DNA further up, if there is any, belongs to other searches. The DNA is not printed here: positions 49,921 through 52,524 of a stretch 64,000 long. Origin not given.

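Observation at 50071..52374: Low-GC PD-(D/E)xK-nuclease + NACHT STAND NTPase gene (bacterial NLR-like) inserted between the dpp operon and the LPS heptosyltransferase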

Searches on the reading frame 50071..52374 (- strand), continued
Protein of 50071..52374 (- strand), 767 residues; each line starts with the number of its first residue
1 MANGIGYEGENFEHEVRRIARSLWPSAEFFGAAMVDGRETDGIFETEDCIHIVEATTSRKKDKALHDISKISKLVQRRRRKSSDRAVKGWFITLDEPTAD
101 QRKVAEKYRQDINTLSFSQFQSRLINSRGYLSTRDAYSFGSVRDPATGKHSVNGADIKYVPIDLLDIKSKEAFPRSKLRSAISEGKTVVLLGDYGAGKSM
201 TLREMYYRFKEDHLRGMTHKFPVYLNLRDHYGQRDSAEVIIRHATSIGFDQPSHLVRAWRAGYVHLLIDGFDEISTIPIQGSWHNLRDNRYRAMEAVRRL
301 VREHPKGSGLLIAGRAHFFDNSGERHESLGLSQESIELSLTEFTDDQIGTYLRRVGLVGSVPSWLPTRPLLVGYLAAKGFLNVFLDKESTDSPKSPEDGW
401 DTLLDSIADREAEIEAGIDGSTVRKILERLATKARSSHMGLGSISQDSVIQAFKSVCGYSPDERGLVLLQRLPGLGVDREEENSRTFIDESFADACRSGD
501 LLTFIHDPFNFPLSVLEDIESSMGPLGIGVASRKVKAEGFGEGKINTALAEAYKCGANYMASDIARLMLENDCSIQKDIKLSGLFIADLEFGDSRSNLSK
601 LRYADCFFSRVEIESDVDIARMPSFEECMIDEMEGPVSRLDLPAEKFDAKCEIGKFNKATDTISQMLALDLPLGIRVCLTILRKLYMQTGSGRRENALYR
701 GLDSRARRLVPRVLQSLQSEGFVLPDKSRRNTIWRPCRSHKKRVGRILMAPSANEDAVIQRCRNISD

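Call 34: search_protein_families(library=pfam, alignment_id=A1, max_evalue=1)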
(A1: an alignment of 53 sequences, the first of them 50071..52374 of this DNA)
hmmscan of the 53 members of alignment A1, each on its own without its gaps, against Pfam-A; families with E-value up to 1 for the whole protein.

A. member 1, window:50071-52374:- (767 aa): 8 families
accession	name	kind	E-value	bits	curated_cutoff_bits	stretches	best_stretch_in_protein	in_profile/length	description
PF05729.18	NACHT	-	5e-12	46.4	26.7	1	187-355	2-163/167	NACHT domain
PF07728.20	AAA_5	-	0.0022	18.5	22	1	188-306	2-109/139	AAA domain (dynein-related subfamily)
PF13191.12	AAA_16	-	0.011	16.6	32.6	1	183-224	22-63/167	AAA ATPase domain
PF00005.33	ABC_tran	-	0.016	16.3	25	1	180-207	6-33/137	ABC transporter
PF13401.12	AAA_22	-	0.018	15.8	27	1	186-280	6-98/130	AAA domain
PF04406.19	TP6A_N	-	0.083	13.2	26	1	196-210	19-33/62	Type IIB DNA topoisomerase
PF25199.1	nSTAND_NTPase5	-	0.089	13.1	34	1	183-210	39-66/145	Novel STAND NTPase 5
PF20720.3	nSTAND3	-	0.096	12.8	27.2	1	180-213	12-45/155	Novel STAND NTPase 3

B. families by the number of members that match (of 53 scanned): 48 families (the first 25 are shown)
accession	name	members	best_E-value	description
PF05729.18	NACHT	53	1.7e-13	NACHT domain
PF13401.12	AAA_22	50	0.00026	AAA domain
PF13191.12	AAA_16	46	3.4e-06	AAA ATPase domain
PF00005.33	ABC_tran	34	0.0014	ABC transporter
PF20720.3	nSTAND3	31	0.0014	Novel STAND NTPase 3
PF07728.20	AAA_5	24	0.0021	AAA domain (dynein-related subfamily)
PF02367.23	TsaE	23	0.0016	Threonylcarbamoyl adenosine biosynthesis protein TsaE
PF25199.1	nSTAND_NTPase5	20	0.012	Novel STAND NTPase 5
PF12775.13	AAA_7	18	0.0039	P-loop containing dynein motor region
PF24883.2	NPHP3_N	18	0.0066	Nephrocystin 3, N-terminal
PF22722.2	NA-iREase1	10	0.0068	NACHT-associated inactive Restriction Endonuclease 1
PF10098.14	DUF2336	5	0.0075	Uncharacterised protein conserved in bacteria (DUF2336)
PF04406.19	TP6A_N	5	0.083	Type IIB DNA topoisomerase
PF09002.17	Card1_endonuc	4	0.054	Card1-like, endonuclease domain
PF10923.14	BrxC_BrxD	3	0.0091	BREX system ATP-binding protein BrxC/D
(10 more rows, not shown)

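Call 41: find_encoding_contigs(protein=window:50071-52374:-, flank=10000, max_places=4)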
Protein window:50071-52374:- (767 aa): no gene with exactly this product is on record in the collection.

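Call 42: find_related_loci(query=A1, collection=genome_contigs, flank=10000)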
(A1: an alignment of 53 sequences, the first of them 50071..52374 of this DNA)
Query A1 (767 aa) in genome_contigs; peptide patterns used: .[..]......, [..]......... (x = any residue, [..] = any of these).
156 stretches matched a pattern; 84 encode a relative of the query (tblastn E <= 1e-3); the best 80 are kept; 79 distinct loci.
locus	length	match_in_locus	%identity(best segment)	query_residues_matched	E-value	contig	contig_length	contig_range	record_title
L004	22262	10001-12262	58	8-765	0e+0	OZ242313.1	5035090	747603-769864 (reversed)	MAG: Spirochaetia bacterium isolate e429cb45-3368-499c-8ecb-8058609f3e9e genome assembly, chromosome: 1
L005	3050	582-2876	54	9-766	0e+0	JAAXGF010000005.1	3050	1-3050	MAG: Alphaproteobacteria bacterium isolate Plut_88856 filtered_Plut_88856_genomic_contig_113653, whole genome shotgun se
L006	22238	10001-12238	55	8-760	0e+0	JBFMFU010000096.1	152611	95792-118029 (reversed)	MAG: Thermodesulfobacteriota bacterium isolate MAG279 MAG279_96, whole genome shotgun sequence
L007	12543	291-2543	53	8-765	0e+0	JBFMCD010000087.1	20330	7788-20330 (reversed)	MAG: Acidobacteriota bacterium isolate MAG184 MAG184_87, whole genome shotgun sequence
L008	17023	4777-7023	53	8-759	0e+0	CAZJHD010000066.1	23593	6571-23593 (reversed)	MAG TPA_asm: uncultured Planctomycetales bacterium isolate SRP237561_co1_398 genome assembly, contig: NODE_3391_length_2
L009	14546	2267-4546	51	8-765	0e+0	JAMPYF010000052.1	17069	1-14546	MAG: Sulfuritalea sp. isolate R2F_R2FSRR_metabat.66 R2F_C1784, whole genome shotgun sequence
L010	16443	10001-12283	50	8-766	0e+0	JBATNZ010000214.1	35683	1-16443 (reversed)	MAG: Candidatus Contendobacter sp. isolate MFD10518_ilm_asm_bin19 k127_183257, whole genome shotgun sequence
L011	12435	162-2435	49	12-766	0e+0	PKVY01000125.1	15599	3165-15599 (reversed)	MAG: Acidobacterium sp. isolate palsa_291 73.20120500_P32.9_contig_7979, whole genome shotgun sequence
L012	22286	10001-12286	50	8-765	0e+0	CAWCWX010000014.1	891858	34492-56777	MAG: uncultured Acidobacteriota bacterium isolate MFD05442.bin.1.6 genome assembly, contig: contig_7164, whole genome sh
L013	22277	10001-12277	49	9-766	0e+0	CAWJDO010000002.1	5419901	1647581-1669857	MAG: Bryobacterales bacterium isolate MFD06435.bin.1.198 genome assembly, contig: contig_17008, whole genome shotgun seq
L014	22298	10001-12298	50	8-765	0e+0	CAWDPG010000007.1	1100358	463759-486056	MAG: uncultured Acidobacteriaceae bacterium isolate MFD01231.bin.1.32 genome assembly, contig: contig_9722, whole genome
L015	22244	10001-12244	48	12-760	0e+0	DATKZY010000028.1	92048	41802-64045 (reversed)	MAG TPA_asm: Planctomycetota bacterium isolate SMAG_U14257 k141_998336, whole genome shotgun sequence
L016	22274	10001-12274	47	8-766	0e+0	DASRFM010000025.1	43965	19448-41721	MAG TPA_asm: Burkholderiales bacterium isolate SMAG_U10032 k141_713562, whole genome shotgun sequence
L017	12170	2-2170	48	47-766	0e+0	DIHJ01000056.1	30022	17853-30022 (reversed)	MAG TPA_asm: Nitrospira sp. UBA5699 UBA5699_contig_939, whole genome shotgun sequence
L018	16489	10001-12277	47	1-765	0e+0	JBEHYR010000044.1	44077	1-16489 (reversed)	MAG: Verrucomicrobiota bacterium isolate ESF1.bin.58 NODE_896_length_44077_cov_41.024762, whole genome shotgun sequence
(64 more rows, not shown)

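Call 59: find_encoding_contigs(protein=P0014, flank=10000, max_places=1)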
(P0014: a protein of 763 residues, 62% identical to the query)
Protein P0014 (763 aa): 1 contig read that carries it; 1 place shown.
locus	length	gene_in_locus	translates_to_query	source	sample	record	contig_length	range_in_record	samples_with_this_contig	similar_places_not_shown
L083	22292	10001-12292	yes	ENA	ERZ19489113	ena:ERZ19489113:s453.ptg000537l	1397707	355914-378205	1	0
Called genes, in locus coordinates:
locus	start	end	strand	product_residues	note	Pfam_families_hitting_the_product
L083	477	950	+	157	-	-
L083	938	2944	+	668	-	-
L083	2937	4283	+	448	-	PF00890:FAD_binding_2 (weak), PF01266:DAO, PF03486:HI0933_like (faint), PF01593:Amino_oxidase, PF13450:NAD_binding_8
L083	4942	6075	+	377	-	PF01717:Meth_synt_2 (faint)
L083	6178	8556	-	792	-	PF03176:MMPL, PF00873:ACR_tran (weak)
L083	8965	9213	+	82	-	-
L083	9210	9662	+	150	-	PF01850:PIN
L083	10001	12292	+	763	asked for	PF05729:NACHT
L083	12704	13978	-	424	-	PF01420:Methylase_S (faint)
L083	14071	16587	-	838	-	PF13588:HSDR_N_2, PF02384:N6_Mtase, PF01170:UPF0020, PF07669:Eco57I (faint)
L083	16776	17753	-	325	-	PF14870:PSII_BNR (weak), PF15902:Sortilin-Vps10 (faint), PF25852:DUF6242_C (faint), PF14870:PSII_BNR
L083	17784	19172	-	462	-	PF07044:DUF1329, PF17131:TP_0789-like (weak)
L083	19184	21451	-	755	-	PF06980:DUF1302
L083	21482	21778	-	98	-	PF13560:HTH_31 (weak), PF01381:HTH_3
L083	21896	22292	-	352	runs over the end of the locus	PF00005:ABC_tran, PF17912:OB_MalK (weak), PF08402:TOBE_2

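Call 60: find_encoding_contigs(protein=P0029, flank=10000, max_places=1)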
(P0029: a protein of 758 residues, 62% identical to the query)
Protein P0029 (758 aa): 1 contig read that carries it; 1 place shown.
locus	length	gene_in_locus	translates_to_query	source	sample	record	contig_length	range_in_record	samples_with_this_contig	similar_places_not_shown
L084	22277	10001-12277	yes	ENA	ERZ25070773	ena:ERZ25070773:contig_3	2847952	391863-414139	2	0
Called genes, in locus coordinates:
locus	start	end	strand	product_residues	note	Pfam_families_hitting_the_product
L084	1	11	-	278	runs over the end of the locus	PF03167:UDG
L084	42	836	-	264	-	PF01066:CDP-OH_P_transf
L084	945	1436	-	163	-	PF01842:ACT, PF22629:ACT_AHAS_ss, PF13710:ACT_5, PF10369:ALS_ss_C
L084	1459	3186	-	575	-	PF02776:TPP_enzyme_N, PF00205:TPP_enzyme_M, PF02775:TPP_enzyme_C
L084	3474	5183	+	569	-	PF00587:tRNA-synt_2b, PF04073:tRNA_edit, PF03129:HGTP_anticodon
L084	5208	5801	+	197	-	PF00258:Flavodoxin_1 (weak), PF03358:FMN_red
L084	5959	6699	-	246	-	PF25199:nSTAND_NTPase5 (weak), PF13191:AAA_16 (weak), PF05729:NACHT (faint), PF22688:Hda_lid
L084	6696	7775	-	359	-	PF09839:DUF2066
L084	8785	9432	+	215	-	PF00226:DnaJ (weak)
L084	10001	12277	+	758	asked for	PF05729:NACHT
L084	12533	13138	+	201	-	PF11981:DUF3482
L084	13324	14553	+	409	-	PF00586:AIRS, PF02769:AIRS_C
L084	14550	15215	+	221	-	PF00551:Formyl_trans_N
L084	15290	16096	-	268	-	PF00588:SpoU_methylase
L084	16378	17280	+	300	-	PF00459:Inositol_P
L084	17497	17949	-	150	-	PF07963:N_methyl (weak), PF00114:Pilin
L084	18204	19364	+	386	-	PF08442:ATP-grasp_2, PF13549:ATP-grasp_5, PF24948:Citrate_synth_N, PF00549:Ligase_CoA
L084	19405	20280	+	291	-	PF02629:CoA_binding, PF13607:Succ_CoA_lig, PF00549:Ligase_CoA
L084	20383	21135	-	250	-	PF13432:TPR_16 (faint), PF13512:TPR_18, PF13525:YfiO, PF13174:TPR_6 (faint)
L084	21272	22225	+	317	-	PF00849:PseudoU_synth_2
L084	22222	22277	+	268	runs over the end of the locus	PF02578:Cu-oxidase_4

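Call 61: find_encoding_contigs(protein=P0040, flank=10000, max_places=1)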
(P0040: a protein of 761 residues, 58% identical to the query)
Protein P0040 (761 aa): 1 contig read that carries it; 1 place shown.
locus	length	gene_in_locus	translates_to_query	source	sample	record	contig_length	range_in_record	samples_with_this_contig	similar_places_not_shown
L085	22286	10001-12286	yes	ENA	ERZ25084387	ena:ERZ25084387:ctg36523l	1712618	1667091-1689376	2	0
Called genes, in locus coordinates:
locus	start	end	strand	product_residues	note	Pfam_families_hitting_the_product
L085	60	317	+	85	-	PF22513:FitA-like_RHH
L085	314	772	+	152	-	PF01850:PIN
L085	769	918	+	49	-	-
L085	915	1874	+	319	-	PF00528:BPD_transp_1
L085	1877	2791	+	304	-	PF00528:BPD_transp_1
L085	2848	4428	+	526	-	-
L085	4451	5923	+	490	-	PF00884:Sulfatase, PF01663:Phosphodiest, PF16347:SGSH_C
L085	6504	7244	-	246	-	-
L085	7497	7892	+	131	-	-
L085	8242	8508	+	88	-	PF04014:MazE_antitoxin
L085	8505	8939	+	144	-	PF01850:PIN, PF13470:PIN_3 (weak)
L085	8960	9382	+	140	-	PF08780:NTase_sub_bind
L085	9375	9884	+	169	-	PF22600:MTPAP-like_central (weak), PF18765:Polbeta (weak)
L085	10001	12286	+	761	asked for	PF05729:NACHT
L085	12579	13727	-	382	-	PF13173:AAA_14, PF13635:DUF4143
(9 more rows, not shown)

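Call 62: find_encoding_contigs(protein=P0083, flank=10000, max_places=1)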
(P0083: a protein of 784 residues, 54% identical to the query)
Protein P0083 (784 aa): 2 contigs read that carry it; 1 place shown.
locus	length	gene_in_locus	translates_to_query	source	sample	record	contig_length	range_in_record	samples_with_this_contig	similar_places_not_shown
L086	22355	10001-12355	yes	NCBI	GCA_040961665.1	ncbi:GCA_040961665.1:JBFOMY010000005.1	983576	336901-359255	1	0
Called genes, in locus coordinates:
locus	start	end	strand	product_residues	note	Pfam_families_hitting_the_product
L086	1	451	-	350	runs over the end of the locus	PF04007:DUF354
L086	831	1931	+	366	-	PF01844:HNH (weak)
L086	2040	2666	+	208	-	PF07298:NnrU (weak)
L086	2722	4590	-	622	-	PF13522:GATase_6, PF13537:GATase_7, PF00733:Asn_synthase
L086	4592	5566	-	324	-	PF13439:Glyco_transf_4, PF13579:Glyco_trans_4_4, PF13477:Glyco_trans_4_2, PF13692:Glyco_trans_1_4, PF00534:Glycos_transf_1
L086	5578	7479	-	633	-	PF13522:GATase_6, PF13537:GATase_7, PF00733:Asn_synthase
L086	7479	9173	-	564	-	PF02543:Carbam_trans_N, PF16861:Carbam_trans_C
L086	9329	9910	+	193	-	-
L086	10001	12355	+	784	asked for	PF05729:NACHT (weak)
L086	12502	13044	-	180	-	PF14338:Mrr_N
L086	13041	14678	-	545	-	PF01844:HNH (weak)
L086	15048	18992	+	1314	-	PF02384:N6_Mtase (faint), PF20473:MmeI_Mtase (weak), PF07669:Eco57I (weak)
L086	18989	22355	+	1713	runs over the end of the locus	PF00270:DEAD, PF00271:Helicase_C, PF09369:MZB (weak)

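Call 68: find_encoding_contigs(protein=P0039, flank=10000, max_places=1)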
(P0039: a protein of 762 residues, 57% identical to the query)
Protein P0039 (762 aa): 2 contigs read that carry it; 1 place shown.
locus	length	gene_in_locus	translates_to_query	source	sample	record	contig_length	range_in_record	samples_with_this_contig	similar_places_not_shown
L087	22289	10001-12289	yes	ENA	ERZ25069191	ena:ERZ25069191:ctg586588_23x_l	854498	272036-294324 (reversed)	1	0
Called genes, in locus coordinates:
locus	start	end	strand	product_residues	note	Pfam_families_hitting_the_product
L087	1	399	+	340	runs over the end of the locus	PF12849:PBP_like_2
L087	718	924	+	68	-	-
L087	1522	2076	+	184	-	-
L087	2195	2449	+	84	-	-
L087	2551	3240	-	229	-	PF13304:AAA_21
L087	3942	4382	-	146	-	PF00230:MIP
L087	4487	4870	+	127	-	PF00528:BPD_transp_1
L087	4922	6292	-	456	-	-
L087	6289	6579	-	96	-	-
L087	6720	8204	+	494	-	PF00884:Sulfatase, PF01663:Phosphodiest (faint)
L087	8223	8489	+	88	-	PF04014:MazE_antitoxin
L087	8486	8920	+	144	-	PF01850:PIN, PF13470:PIN_3 (weak)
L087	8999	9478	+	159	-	-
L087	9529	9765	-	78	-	PF21252:Glyco_hydro_109_C (weak)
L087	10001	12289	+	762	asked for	PF05729:NACHT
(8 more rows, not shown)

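Call 69: find_encoding_contigs(protein=P0069, flank=10000, max_places=1)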
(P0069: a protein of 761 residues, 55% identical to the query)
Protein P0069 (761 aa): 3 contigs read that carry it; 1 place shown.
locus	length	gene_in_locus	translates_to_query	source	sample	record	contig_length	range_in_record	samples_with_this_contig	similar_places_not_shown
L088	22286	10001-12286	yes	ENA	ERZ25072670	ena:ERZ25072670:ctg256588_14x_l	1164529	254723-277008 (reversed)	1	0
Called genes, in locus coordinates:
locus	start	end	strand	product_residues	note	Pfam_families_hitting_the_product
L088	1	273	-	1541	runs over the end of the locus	PF08751:TrwC, PF13245:AAA_19, PF13604:AAA_30, PF01443:Viral_helicase1 (faint)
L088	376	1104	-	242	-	-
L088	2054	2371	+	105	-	-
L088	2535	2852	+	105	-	-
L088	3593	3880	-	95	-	-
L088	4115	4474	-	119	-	PF10067:DUF2306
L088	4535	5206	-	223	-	PF02586:SRAP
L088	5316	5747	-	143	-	PF00239:Resolvase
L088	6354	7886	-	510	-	-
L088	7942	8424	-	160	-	-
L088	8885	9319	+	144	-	-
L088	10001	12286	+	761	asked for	PF05729:NACHT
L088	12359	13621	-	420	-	PF07592:DDE_Tnp_ISAZ013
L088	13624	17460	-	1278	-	PF20465:MmeI_hel (weak), PF02384:N6_Mtase, PF20473:MmeI_Mtase, PF07669:Eco57I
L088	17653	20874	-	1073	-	PF01443:Viral_helicase1 (faint), PF13245:AAA_19, PF13604:AAA_30, PF13356:Arm-DNA-bind_3 (faint), PF14659:Phage_int_SAM_3 (weak), PF22022:Phage_int_M, PF00589:Phage_integrase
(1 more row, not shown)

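Call 70: find_encoding_contigs(protein=P0102, flank=10000, max_places=1)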
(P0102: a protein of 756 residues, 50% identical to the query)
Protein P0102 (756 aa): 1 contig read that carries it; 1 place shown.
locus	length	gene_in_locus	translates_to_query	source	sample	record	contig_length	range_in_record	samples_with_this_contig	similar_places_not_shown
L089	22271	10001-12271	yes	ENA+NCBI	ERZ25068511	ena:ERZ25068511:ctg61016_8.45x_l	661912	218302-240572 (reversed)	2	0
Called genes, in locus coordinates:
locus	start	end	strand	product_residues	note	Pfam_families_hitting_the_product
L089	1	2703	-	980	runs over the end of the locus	PF21445:ADDB_N (faint), PF12705:PDDEXK_1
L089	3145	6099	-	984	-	PF02463:SMC_N, PF13175:AAA_15 (faint), PF13304:AAA_21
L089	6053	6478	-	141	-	PF12728:HTH_17 (faint)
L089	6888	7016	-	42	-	-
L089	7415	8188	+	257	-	PF13338:AbiEi_4 (faint)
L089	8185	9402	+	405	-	PF08843:AbiEii, PF13280:WYL (weak)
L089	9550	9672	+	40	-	-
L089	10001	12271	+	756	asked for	PF05729:NACHT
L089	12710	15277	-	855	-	PF13432:TPR_16 (weak), PF07719:TPR_2 (weak), PF13414:TPR_11 (weak), PF13424:TPR_12 (weak), PF13432:TPR_16, PF14559:TPR_19 (weak), PF13414:TPR_11 (weak), PF13432:TPR_16 (weak), +6 more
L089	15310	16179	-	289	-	PF04055:Radical_SAM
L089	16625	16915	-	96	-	-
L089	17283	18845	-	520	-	PF00239:Resolvase, PF07508:Recombinase, PF13408:Zn_ribbon_recom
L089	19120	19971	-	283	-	-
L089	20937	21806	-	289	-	-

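Call 71: find_encoding_contigs(protein=P0016, flank=10000, max_places=1)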
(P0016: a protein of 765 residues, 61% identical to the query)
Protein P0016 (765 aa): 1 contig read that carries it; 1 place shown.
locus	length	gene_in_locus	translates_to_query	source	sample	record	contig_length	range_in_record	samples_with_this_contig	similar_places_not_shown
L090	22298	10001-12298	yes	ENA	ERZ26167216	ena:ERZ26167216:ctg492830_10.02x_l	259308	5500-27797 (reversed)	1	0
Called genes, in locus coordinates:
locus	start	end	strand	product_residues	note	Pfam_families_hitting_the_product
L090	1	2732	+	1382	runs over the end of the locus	PF01636:APH (faint), PF08378:NERD, PF00069:Pkinase, PF07714:PK_Tyr_Ser-Thr, PF00069:Pkinase, PF07714:PK_Tyr_Ser-Thr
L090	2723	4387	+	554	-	PF26611:MAD7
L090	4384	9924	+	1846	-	-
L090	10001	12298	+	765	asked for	PF05729:NACHT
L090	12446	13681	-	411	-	PF00364:Biotin_lipoyl, PF02817:E3_binding, PF00198:2-oxoacid_dh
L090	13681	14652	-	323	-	PF02779:Transket_pyr, PF02780:Transketolase_C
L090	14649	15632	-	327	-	PF00676:E1_dh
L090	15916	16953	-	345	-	-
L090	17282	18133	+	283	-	PF02668:TauD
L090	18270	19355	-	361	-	PF14226:DIOX_N, PF03171:2OG-FeII_Oxy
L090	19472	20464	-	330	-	PF02733:Dak1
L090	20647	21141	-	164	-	PF20797:HepT-like_2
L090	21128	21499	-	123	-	PF18765:Polbeta (weak)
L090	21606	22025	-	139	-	-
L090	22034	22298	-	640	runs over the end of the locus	PF00381:PTS-HPr, PF05524:PEP-utilisers_N, PF00391:PEP-utilizers, PF02896:PEP-utilizers_C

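Call 81: find_related_loci(query=A1, collection=viral_contigs, flank=8000)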
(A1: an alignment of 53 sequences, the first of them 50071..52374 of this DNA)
Query A1 (767 aa) in viral_contigs; peptide patterns used: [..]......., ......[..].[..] (x = any residue, [..] = any of these).
53 stretches matched a pattern; 2 encode a relative of the query (tblastn E <= 1e-3); 2 distinct loci.
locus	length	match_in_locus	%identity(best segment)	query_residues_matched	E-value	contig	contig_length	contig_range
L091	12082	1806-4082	39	12-765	2e-179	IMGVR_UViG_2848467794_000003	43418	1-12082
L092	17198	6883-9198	39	2-765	2e-177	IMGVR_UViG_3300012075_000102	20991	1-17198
